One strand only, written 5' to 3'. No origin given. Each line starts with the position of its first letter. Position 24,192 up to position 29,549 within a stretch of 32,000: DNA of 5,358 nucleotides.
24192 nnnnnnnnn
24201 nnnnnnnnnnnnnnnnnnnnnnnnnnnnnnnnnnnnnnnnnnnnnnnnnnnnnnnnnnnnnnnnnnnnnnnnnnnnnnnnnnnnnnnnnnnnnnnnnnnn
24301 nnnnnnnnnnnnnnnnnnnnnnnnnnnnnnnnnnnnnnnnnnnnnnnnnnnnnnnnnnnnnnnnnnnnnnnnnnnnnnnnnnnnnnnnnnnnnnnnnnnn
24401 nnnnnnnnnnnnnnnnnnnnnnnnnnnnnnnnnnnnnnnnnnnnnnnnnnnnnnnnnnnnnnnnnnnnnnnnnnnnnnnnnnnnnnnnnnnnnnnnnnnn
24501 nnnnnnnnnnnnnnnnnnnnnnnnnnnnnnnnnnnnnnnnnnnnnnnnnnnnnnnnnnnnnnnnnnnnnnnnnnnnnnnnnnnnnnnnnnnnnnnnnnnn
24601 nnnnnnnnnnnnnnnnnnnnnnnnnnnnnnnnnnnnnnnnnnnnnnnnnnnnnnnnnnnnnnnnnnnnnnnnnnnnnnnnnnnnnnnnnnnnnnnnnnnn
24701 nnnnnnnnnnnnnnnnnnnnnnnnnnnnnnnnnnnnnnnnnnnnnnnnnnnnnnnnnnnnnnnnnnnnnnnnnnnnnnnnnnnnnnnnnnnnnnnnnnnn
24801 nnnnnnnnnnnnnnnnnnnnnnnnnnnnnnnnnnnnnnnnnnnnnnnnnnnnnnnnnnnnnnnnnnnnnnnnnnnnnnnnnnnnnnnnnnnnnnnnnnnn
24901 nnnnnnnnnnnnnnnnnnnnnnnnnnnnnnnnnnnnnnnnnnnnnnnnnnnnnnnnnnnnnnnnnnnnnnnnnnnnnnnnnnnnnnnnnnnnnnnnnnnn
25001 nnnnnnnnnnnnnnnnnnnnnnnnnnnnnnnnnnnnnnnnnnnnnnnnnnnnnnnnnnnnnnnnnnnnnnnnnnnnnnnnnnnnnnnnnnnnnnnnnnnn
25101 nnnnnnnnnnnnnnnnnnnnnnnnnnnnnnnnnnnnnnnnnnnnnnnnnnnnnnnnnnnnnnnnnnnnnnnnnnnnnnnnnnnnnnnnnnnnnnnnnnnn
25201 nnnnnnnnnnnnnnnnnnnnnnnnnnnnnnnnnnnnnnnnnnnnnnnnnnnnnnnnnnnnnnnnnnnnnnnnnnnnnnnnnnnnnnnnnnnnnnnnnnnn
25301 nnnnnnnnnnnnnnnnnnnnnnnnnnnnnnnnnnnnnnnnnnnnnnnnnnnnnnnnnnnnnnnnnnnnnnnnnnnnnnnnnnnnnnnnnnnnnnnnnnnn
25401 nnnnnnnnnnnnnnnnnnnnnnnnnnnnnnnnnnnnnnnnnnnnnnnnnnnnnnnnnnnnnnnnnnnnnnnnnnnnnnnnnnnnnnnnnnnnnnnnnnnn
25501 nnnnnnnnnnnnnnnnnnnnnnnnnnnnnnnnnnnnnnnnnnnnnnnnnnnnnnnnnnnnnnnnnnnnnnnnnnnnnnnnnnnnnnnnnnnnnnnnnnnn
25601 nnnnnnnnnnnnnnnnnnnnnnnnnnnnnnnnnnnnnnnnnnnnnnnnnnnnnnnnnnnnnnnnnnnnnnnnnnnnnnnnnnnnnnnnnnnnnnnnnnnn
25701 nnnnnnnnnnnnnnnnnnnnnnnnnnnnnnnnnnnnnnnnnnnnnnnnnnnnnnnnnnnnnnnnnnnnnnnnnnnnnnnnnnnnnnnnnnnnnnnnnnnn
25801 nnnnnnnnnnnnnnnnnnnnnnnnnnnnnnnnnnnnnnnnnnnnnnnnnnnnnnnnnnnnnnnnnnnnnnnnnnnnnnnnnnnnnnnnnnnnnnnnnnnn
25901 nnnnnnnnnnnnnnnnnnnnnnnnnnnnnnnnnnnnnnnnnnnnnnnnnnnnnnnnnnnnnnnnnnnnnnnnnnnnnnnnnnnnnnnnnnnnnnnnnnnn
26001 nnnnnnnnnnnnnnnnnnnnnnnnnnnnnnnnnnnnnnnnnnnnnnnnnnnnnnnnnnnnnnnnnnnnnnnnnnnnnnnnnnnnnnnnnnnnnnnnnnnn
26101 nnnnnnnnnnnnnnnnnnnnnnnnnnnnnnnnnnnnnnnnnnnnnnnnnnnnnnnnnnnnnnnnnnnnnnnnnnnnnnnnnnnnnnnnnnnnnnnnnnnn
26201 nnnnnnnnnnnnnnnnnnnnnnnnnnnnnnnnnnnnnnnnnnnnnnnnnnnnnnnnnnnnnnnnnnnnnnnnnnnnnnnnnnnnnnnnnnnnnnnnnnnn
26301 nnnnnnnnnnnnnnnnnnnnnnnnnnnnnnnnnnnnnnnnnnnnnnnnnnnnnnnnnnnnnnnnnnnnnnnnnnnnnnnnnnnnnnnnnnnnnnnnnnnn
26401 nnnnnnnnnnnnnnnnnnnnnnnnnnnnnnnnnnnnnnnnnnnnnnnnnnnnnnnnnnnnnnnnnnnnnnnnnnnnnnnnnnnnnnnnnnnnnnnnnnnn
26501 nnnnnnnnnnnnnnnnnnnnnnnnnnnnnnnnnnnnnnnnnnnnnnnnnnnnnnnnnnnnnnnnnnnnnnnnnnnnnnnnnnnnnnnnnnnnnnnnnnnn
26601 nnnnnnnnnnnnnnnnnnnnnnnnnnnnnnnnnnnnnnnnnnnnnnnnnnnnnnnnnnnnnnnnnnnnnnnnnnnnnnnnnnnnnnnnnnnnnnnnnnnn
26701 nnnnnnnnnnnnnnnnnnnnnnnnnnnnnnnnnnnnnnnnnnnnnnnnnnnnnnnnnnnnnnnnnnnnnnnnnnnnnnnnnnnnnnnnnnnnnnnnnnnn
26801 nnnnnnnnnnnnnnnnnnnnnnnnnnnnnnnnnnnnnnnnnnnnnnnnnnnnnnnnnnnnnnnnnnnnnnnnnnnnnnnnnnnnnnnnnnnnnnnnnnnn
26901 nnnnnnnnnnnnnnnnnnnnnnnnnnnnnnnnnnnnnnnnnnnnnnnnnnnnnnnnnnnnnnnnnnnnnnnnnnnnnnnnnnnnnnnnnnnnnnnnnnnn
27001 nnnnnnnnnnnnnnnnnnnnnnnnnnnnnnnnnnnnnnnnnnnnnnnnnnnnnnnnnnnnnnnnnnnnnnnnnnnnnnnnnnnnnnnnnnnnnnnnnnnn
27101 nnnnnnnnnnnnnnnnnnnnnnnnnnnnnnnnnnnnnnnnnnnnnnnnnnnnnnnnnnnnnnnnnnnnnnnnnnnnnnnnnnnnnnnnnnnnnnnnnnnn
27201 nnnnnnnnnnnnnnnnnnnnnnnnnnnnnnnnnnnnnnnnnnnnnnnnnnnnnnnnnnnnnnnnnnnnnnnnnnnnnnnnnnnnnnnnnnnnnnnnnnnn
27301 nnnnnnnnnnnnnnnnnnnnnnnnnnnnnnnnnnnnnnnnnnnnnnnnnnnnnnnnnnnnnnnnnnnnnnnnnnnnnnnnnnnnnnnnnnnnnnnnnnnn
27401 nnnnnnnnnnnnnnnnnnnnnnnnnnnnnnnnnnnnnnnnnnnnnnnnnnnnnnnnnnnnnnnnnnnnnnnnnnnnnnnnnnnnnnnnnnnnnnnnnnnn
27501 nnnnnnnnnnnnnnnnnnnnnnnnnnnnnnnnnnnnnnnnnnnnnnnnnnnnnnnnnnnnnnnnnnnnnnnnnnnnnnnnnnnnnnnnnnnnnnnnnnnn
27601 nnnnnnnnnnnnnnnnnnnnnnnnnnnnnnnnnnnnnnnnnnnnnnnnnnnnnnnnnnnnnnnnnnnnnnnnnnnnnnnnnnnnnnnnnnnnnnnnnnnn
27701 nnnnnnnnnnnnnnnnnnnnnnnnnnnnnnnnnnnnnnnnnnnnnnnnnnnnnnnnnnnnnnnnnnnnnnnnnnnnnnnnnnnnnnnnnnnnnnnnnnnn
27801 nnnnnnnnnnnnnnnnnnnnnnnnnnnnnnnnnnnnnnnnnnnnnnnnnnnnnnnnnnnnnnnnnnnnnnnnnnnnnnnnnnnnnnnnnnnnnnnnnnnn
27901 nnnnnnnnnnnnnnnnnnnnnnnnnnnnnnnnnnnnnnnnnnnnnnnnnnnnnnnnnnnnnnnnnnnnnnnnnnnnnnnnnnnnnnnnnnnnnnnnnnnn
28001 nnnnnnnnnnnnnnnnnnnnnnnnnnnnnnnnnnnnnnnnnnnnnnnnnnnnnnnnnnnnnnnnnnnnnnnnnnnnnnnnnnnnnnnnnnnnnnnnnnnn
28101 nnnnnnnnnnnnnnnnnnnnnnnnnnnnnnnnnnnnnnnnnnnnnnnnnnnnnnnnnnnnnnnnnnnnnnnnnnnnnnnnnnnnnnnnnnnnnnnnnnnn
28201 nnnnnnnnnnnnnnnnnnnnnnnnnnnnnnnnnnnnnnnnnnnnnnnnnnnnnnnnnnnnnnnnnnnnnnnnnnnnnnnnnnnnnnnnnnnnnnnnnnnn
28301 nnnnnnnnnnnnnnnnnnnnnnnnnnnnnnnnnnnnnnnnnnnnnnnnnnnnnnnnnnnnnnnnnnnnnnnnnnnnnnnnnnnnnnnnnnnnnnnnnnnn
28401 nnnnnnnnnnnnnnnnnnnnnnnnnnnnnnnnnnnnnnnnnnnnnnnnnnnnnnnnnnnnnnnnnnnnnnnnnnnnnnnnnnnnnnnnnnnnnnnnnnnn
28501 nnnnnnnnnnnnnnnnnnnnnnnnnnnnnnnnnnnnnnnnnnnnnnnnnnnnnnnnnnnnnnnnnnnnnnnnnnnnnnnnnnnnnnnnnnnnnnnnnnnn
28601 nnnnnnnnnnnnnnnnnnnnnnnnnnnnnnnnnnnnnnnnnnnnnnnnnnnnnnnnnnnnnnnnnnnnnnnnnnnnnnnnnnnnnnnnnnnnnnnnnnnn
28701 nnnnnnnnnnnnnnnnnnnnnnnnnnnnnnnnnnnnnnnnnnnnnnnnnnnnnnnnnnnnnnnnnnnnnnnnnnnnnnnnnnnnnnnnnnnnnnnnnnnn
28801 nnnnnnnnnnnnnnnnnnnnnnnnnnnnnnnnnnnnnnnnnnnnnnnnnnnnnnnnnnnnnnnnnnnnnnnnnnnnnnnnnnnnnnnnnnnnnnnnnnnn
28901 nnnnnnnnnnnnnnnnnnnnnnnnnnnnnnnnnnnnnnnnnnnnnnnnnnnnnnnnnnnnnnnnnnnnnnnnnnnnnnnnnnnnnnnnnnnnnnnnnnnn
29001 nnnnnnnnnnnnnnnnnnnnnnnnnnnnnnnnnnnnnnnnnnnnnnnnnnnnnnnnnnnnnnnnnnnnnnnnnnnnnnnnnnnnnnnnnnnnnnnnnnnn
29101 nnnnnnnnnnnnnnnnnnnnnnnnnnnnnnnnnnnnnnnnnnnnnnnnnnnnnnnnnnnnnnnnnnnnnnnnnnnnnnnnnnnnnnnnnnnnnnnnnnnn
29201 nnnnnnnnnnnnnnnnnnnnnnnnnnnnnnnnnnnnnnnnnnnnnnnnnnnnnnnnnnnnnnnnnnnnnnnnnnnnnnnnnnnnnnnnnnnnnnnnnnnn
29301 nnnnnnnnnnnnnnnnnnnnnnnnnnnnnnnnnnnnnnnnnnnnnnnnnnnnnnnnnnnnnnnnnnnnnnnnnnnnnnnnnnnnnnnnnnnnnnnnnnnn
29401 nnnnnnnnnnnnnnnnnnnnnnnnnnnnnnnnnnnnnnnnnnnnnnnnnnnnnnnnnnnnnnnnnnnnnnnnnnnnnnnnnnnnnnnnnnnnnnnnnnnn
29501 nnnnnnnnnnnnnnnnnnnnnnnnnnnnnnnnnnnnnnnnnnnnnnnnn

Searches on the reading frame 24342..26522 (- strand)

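Call 65: search_protein_families(library=pfam, proteins=[window:24342-26522:-], max_evalue=0.00001)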
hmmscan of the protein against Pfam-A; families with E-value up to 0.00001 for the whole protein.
window:24342-26522:- (726 aa): 1 family
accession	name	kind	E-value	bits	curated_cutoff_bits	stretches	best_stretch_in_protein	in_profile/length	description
PF00398.26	RrnaAD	-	1.4e-41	142.8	24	1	457-708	6-257/263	Ribosomal RNA adenine dimethylase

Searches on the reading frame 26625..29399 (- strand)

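Call 65: search_protein_families(library=pfam, proteins=[window:26625-29399:-], max_evalue=0.00001)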
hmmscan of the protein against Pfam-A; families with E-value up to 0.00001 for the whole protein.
window:26625-29399:- (924 aa): 1 family
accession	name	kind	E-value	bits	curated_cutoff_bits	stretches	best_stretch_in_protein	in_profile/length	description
PF01026.27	TatD_DNase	-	2.6e-68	230.6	27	1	668-922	1-253/253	TatD related DNase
